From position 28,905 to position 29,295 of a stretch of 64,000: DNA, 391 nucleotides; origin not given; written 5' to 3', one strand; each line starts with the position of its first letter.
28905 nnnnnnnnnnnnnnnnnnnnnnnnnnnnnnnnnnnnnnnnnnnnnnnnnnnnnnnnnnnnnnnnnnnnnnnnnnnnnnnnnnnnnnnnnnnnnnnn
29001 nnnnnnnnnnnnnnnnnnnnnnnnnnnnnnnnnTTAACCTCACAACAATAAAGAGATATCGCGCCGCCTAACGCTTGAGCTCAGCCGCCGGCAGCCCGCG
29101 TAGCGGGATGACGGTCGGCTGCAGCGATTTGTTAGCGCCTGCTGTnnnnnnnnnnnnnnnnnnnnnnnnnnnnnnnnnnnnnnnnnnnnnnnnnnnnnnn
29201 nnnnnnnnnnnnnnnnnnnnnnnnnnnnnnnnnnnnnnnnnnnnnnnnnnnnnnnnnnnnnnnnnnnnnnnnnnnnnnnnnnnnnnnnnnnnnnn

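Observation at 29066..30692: Complete type I CBASS (CD-NTase + 2TM-beta effector) packaged as a single integron gene cassette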

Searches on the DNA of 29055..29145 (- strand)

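Call 15: search_dna_similar(query=window:29055-29145:-, collection=plasmids, mode=distant, max_evalue=1, max_rows=15)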
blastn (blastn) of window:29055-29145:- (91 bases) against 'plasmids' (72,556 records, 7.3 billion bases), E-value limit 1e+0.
Records with a match: 1206; places in all: 1290; records where one place covers at least 80% of the query: 0.
Best place of each record, by identity: 95-99% 1; 90-95% 1; 80-90% 1143; 60-80% 61.
By first word of the organism name: Escherichia 466; Klebsiella 315; Salmonella 199; Pseudomonas 86; Acinetobacter 46; Citrobacter 20; Shigella 12; Aeromonas 10; Providencia 10; Vibrio 10; and 19 more.
By predicted mobility (MOB-suite, as given by PLSDB): conjugative 745; non-mobilizable 274; mobilizable 187.
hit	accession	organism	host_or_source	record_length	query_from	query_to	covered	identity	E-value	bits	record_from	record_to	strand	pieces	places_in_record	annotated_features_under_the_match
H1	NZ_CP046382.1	Klebsiella pneumoniae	Homo sapiens,Pure culture one microbial ...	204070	13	82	77%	82.9%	5e-9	66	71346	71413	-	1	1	none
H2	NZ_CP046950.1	Klebsiella pneumoniae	Homo sapiens,Pure culture one microbial ...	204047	13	82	77%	82.9%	5e-9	66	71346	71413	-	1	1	none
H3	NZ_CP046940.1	Klebsiella pneumoniae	Homo sapiens,Pure culture one microbial ...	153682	13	82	77%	82.9%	5e-9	66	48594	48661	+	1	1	none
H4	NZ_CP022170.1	Aeromonas salmonicida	Atlantic salmon,The RAS Atlantic Salmon ...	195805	13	80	75%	83.8%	5e-9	67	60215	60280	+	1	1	none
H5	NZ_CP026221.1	Aeromonas sp. ASNIH4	-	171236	13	80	75%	83.8%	5e-9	67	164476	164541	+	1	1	none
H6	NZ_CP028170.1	Salmonella enterica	human,biological fluid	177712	13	80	75%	83.8%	5e-9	67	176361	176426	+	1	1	none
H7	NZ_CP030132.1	Klebsiella pneumoniae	Homo sapiens,urine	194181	13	80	75%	83.8%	5e-9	67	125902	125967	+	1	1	none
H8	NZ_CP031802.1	Klebsiella pneumoniae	Homo sapiens,rectal swab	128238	13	80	75%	83.8%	5e-9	67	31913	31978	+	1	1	none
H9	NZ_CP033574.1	Shewanella algae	Neophocaena phocaenoides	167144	13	80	75%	83.8%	5e-9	67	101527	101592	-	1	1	none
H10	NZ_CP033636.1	Escherichia coli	cell culture,chicken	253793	13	80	75%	83.8%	5e-9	67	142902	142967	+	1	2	none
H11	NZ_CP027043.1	Klebsiella pneumoniae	Homo sapiens,stool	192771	13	80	75%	83.8%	5e-9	67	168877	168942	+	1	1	none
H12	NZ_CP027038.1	Klebsiella pneumoniae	Homo sapiens,stool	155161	13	80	75%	83.8%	5e-9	67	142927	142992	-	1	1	none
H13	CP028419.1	Aeromonas hydrophila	Deinagkistrodon acutus,cell ...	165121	13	80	75%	83.8%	5e-9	67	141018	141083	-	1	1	none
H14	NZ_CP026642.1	Escherichia coli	chicken meat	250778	13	80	75%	83.8%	5e-9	67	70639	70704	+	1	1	none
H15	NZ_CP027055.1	Klebsiella pneumoniae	Homo sapiens,urine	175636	13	80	75%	83.8%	5e-9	67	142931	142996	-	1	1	none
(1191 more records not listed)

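Call 16: get_annotated_region(hit=H4, flank=4000)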
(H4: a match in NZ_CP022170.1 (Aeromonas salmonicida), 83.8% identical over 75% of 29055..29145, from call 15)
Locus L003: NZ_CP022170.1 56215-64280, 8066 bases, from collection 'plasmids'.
description: Aeromonas salmonicida strain S121 plasmid pS121-1a, complete sequence
organism: Aeromonas salmonicida (NCBI taxid 645)
taxonomy: Bacteria; Pseudomonadota; Gammaproteobacteria; Aeromonadales; Aeromonadaceae; Aeromonas; Aeromonas salmonicida
host: -; source: Atlantic salmon,The RAS Atlantic Salmon facility; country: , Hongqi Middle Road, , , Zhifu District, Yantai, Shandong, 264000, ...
typing (MOB-suite, as given by PLSDB): mobilizable; replicon rep_cluster_1332; relaxase MOBH
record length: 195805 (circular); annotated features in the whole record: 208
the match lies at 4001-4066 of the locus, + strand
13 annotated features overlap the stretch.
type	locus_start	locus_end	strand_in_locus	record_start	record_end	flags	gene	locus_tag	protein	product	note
CDS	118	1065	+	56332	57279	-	-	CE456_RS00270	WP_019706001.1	IS30-like element ISAs2 family transposase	GO:0006313 - DNA transposition [Evidence IEA]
CDS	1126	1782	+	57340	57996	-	-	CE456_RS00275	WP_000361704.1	quinolone resistance pentapeptide repeat protein QnrVC4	-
predicted_resistance_gene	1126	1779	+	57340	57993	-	qnrVC4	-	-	quinolone resistance pentapeptide repeat protein QnrVC4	predicted by amrfinderplus; class QUINOLONE; identity 100.0%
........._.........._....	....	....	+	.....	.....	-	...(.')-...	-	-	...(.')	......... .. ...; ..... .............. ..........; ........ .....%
predicted_resistance_gene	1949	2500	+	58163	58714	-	aac(6')-Ib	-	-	AAC(6')-Ib family aminoglycoside 6'-N-acetyltransferase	predicted by amrfinderplus; class AMINOGLYCOSIDE; identity 100.0%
CDS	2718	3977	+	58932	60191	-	-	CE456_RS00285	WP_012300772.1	chloramphenicol efflux MFS transporter CmlA5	-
predicted_resistance_gene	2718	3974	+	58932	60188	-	cmlA5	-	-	chloramphenicol efflux MFS transporter CmlA5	predicted by amrfinderplus; class PHENICOL; identity 100.0%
CDS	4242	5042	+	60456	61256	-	-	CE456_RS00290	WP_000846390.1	oxacillin-hydrolyzing class D beta-lactamase OXA-10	-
predicted_resistance_gene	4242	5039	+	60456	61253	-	blaOXA-10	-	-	oxacillin-hydrolyzing class D beta-lactamase OXA-10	predicted by amrfinderplus; class BETA-LACTAM; identity 100.0%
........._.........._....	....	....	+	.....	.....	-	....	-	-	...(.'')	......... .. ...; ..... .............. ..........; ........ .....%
predicted_resistance_gene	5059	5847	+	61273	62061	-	aadA1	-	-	ANT(3'')-Ia family aminoglycoside nucleotidyltransferase AadA1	predicted by amrfinderplus; class AMINOGLYCOSIDE; identity 100.0%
predicted_resistance_gene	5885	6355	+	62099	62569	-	dfrA14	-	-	trimethoprim-resistant dihydrofolate reductase DfrA14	predicted by amrfinderplus; class TRIMETHOPRIM; identity 100.0%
CDS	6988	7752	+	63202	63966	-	-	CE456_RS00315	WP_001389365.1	IS6-like element IS6100 family transposase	GO:0006313 - DNA transposition [Evidence IEA]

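Call 17: get_annotated_region(hit=H1, flank=4000)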
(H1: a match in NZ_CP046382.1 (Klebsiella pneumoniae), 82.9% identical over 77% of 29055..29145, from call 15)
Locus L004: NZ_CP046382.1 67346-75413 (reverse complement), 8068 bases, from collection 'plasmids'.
description: Klebsiella pneumoniae strain BD_DM_782 plasmid punnamed1, complete sequence
organism: Klebsiella pneumoniae (NCBI taxid 573)
taxonomy: Bacteria; Pseudomonadota; Gammaproteobacteria; Enterobacterales; Enterobacteriaceae; Klebsiella; Klebsiella pneumoniae
host: -; source: Homo sapiens,Pure culture one microbial species; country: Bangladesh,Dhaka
typing (MOB-suite, as given by PLSDB): conjugative; replicon IncFIB,IncFII; relaxase MOBF,MOBF; mating-pair formation MPF_F
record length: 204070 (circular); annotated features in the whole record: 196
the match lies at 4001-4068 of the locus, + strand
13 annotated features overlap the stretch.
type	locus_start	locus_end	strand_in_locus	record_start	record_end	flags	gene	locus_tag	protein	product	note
CDS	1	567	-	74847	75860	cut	intI1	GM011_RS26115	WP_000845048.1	class 1 integron integrase IntI1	-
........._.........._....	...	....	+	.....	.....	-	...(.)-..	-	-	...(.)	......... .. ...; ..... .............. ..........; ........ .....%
CDS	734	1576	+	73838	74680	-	estX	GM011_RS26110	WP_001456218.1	alpha/beta fold putative hydrolase EstX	-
predicted_resistance_gene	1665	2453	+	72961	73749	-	aadA2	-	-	ANT(3'')-Ia family aminoglycoside nucleotidyltransferase AadA2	predicted by amrfinderplus; class AMINOGLYCOSIDE; identity 100.0%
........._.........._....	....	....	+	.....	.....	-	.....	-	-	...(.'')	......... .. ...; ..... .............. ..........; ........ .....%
CDS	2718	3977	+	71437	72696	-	-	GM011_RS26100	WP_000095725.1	chloramphenicol efflux MFS transporter CmlA1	-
predicted_resistance_gene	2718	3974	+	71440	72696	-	cmlA1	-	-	chloramphenicol efflux MFS transporter CmlA1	predicted by amrfinderplus; class PHENICOL; identity 100.0%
CDS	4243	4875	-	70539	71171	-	-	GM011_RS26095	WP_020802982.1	IS256 family transposase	-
CDS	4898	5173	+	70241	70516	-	-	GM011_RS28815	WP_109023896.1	hypothetical protein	-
predicted_resistance_gene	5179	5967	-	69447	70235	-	sul3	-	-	sulfonamide-resistant dihydropteroate synthase Sul3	predicted by amrfinderplus; class SULFONAMIDE; identity 100.0%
CDS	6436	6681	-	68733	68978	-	-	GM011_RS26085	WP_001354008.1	GrpB family protein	-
CDS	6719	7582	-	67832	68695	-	-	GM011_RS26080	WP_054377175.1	SDR family oxidoreductase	-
predicted_resistance_gene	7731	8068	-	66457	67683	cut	mef(B)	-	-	macrolide efflux MFS transporter Mef(B)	predicted by amrfinderplus; class MACROLIDE; identity 100.0%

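Call 63: build_rna_model(alignment_id=A3, structure=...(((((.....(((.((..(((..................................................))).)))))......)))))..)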
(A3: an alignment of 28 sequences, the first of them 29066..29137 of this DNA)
Model R1 built from alignment A3 (28 sequences, 96 columns); structure: as given.
model positions 72; base pairs 13; branch points 0; effective number of sequences 28; information 0.742 bits per position. Calibrated on 0.2 Mb of random sequence (short: E-values are rough).
structure used (alignment columns):
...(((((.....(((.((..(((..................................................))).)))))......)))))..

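Call 64: search_with_rna_model(model_id=R1, source=window, filters=off, max_evalue=10, show_alignments=4)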
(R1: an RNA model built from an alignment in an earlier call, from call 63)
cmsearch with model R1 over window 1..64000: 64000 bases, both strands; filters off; matches with E-value up to 10: 6.
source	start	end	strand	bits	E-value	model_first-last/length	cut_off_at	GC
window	29066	29137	-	68.8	9.1e-13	1-72/72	no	0.67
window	3675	3726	-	15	0.42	1-72/72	no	0.63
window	28593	28687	-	14.2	0.62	1-72/72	no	0.63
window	47786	47834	+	9.5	6.7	1-72/72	no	0.57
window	43535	43596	+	9.3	7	10-65/72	no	0.66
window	4394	4440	-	8.7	9.7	1-72/72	no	0.57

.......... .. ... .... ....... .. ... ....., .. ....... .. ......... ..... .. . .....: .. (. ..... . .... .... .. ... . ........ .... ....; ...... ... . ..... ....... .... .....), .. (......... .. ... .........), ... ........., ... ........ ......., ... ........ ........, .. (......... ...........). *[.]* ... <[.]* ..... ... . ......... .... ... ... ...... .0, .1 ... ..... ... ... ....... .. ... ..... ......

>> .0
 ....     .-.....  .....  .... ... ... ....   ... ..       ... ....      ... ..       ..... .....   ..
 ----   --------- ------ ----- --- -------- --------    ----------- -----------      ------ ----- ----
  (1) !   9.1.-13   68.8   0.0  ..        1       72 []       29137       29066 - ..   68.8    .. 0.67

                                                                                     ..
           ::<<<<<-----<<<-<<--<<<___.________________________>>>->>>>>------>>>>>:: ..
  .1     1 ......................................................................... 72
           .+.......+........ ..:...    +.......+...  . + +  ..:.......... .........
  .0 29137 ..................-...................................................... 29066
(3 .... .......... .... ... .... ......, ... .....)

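Call 65: search_with_rna_model(model_id=R1, sources=[L006, L007, L008, L010, L011, L012, L013, L014, L015, L016, L017, L018, L019, L020, L021, L022, L023, L026, L027, L028, L029, L030, L031, L032, L033, L034, L035, L036, L037, L038, L039, L040, L041, L042, L043, L044, L045, L046, L047, L048, L049, L050, L052, L053, L054, L055, L056, L057, L058, L059, L060, L061, L062, L063, L064, L065, L066, L067, L068, L069, L070, L071, L072, L073, L074, L075, L076, L077, L078, L079, L080, L081, L082, L083, L084, L085, L086, L087, L088, L089, L090, L091], max_evalue=0.01)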
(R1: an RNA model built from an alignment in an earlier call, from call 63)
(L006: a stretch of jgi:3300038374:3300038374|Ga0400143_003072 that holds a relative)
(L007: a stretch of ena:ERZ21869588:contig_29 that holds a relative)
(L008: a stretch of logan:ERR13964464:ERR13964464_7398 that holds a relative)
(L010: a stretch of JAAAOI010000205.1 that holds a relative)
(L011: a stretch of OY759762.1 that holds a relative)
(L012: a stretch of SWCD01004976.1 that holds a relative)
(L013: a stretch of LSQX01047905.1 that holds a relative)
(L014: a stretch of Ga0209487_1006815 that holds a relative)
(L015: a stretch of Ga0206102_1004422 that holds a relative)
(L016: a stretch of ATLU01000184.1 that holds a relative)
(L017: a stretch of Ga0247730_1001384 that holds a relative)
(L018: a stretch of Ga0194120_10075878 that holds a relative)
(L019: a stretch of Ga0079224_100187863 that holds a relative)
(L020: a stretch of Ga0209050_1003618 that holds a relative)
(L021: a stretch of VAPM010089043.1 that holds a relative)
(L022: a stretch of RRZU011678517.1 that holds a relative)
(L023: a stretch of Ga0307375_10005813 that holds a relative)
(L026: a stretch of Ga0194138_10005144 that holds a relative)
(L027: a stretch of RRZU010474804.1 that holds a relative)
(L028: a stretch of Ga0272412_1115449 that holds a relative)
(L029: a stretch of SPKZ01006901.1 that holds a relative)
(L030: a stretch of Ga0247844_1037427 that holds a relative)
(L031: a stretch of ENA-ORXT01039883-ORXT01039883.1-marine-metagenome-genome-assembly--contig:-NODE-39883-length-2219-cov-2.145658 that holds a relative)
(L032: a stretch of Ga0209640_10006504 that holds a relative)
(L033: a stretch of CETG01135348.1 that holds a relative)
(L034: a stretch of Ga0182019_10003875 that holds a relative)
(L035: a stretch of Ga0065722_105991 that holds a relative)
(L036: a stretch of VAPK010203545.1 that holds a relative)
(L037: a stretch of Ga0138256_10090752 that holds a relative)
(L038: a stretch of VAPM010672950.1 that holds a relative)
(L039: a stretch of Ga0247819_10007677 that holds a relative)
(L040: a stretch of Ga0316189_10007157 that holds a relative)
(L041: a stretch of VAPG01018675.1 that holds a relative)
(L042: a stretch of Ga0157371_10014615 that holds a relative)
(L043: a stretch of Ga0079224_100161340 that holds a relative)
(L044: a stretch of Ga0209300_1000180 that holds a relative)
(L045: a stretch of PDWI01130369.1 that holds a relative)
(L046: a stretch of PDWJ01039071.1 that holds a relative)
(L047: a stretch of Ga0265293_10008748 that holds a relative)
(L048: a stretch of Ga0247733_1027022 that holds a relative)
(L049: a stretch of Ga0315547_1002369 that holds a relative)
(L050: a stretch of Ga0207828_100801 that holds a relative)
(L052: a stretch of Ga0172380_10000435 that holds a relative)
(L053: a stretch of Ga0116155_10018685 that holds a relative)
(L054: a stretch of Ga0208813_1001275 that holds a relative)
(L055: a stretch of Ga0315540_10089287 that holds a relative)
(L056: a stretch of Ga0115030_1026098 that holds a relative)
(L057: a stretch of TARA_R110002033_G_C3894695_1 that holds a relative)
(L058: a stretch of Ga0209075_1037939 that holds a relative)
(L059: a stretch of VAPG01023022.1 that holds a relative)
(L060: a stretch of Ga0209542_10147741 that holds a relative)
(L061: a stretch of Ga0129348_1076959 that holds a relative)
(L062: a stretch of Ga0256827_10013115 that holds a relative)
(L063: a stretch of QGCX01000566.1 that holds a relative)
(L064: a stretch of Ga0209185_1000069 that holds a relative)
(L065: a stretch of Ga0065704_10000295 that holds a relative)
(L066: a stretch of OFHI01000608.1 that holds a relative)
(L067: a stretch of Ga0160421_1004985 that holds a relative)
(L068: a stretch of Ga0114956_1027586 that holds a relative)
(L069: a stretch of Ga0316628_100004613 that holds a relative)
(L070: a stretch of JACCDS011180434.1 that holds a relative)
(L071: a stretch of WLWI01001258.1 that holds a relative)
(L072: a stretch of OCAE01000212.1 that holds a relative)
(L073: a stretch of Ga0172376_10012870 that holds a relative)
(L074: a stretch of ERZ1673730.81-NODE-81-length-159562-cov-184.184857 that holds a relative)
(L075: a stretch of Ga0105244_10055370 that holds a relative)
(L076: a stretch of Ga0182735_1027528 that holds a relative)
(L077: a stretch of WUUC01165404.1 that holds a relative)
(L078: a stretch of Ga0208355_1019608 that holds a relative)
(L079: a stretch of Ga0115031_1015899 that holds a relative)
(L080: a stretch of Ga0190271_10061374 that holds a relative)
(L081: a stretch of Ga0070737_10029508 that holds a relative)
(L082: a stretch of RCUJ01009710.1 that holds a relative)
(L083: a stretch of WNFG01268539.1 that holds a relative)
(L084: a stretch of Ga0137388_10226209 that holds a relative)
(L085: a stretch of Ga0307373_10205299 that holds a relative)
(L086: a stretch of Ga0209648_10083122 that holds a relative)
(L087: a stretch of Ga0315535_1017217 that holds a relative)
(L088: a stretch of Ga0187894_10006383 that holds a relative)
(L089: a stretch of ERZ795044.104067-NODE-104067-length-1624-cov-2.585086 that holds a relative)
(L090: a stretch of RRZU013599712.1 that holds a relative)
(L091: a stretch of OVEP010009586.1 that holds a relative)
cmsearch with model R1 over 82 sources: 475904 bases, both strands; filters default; matches with E-value up to 0.01: 49.
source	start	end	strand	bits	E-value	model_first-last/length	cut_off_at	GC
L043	1673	1744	+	75.1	2.9e-13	1-72/72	no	0.6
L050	1617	1688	+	73.8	5.6e-13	1-72/72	no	0.57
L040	6997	7068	+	73.3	7.1e-13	1-72/72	no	0.58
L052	7533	7604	+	73.3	7.1e-13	1-72/72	no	0.56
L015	2606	2677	+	72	1.4e-12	1-72/72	no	0.58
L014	3479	3550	+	70.7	2.6e-12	1-72/72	no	0.56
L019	1722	1793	+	70.3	3.2e-12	1-72/72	no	0.54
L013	3067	3138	+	65.6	3.4e-11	1-72/72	no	0.57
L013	477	548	+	65.5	3.5e-11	1-72/72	no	0.51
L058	1768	1845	+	62.6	1.5e-10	1-72/72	no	0.65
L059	2412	2482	+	61.8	2.3e-10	1-72/72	no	0.45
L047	7533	7610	+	60.1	5.1e-10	1-72/72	no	0.62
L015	2925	2984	+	59.7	6.5e-10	1-72/72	no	0.58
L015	3297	3353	+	59.5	7e-10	1-72/72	no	0.6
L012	7533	7602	+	58.5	1.2e-09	1-72/72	no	0.5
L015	734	803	+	57.3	2.1e-09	1-72/72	no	0.6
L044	7536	7613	+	56.9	2.5e-09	1-72/72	no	0.62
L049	6814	6885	+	55.2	6.1e-09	1-72/72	no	0.58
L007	4522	4592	+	55.1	6.2e-09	1-72/72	no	0.46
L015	30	87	+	52.9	1.9e-08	1-72/72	no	0.55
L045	1682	1738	+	47.7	2.5e-07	1-72/72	no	0.54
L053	1717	1788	+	46.9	3.7e-07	1-72/72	no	0.56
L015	1001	1056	+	45.2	8.7e-07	1-72/72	no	0.62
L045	71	127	+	45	1e-06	1-72/72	no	0.51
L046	1535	1591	+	45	1e-06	1-72/72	no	0.51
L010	2328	2382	+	42.8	2.9e-06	1-72/72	no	0.6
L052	8860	8928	+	40.8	7.9e-06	1-72/72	no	0.52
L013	6762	6816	+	38.9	2.1e-05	1-72/72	no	0.45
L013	4147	4205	+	38.4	2.7e-05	1-72/72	no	0.56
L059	5238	5362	+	38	3.2e-05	1-72/72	no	0.48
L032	1123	1183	+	37.1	5e-05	1-72/72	no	0.69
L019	89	172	+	36.1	8.1e-05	1-72/72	no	0.62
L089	1381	1453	+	35.1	0.00014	1-72/72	no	0.63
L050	2490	2561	+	34.7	0.00017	1-72/72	no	0.51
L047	634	705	+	33.9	0.00025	1-72/72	no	0.43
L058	2440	2487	+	33.6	0.00029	1-72/72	no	0.56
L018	761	856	+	33.2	0.00036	1-72/72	no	0.69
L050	4111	4186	+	33.2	0.00036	1-72/72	no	0.54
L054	7533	7608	+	33.2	0.00036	1-72/72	no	0.54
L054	4994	5110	+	33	0.0004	1-72/72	no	0.56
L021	5809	5886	+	32.7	0.00045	1-72/72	no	0.62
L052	4492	4549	+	32.6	0.00047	1-72/72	no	0.55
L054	5912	5983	+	32.2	0.00057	1-72/72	no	0.5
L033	1958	2059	+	31.9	0.00067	1-72/72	no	0.63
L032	2406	2501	+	30.8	0.0012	1-72/72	no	0.66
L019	2770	2902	+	29.5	0.0023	1-72/72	no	0.44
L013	1440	1517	+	29.4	0.0024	1-72/72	no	0.6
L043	3186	3242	+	28.6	0.0036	1-69/72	3'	0.54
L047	5914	5983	+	26.6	0.0097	1-72/72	no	0.39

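Call 77: search_with_rna_model(model_id=R1, sources=[L092, L093], filters=off, max_evalue=5, show_alignments=5)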
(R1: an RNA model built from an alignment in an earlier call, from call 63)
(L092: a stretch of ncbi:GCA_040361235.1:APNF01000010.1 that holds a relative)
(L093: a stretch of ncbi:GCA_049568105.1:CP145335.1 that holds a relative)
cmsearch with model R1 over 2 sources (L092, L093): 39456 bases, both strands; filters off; matches with E-value up to 5: 6.
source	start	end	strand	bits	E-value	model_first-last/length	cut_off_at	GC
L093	13310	13385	+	42.1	3.5e-07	1-72/72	no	0.64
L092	13081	13132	-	12.5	0.91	9-65/72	no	0.62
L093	14194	14264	+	10.8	2.1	1-72/72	no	0.56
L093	11465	11493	+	10.8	2.1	1-72/72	no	0.55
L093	16680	16720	-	10.3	2.7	16-56/72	no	0.63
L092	17927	17979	-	9.5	4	1-72/72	no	0.57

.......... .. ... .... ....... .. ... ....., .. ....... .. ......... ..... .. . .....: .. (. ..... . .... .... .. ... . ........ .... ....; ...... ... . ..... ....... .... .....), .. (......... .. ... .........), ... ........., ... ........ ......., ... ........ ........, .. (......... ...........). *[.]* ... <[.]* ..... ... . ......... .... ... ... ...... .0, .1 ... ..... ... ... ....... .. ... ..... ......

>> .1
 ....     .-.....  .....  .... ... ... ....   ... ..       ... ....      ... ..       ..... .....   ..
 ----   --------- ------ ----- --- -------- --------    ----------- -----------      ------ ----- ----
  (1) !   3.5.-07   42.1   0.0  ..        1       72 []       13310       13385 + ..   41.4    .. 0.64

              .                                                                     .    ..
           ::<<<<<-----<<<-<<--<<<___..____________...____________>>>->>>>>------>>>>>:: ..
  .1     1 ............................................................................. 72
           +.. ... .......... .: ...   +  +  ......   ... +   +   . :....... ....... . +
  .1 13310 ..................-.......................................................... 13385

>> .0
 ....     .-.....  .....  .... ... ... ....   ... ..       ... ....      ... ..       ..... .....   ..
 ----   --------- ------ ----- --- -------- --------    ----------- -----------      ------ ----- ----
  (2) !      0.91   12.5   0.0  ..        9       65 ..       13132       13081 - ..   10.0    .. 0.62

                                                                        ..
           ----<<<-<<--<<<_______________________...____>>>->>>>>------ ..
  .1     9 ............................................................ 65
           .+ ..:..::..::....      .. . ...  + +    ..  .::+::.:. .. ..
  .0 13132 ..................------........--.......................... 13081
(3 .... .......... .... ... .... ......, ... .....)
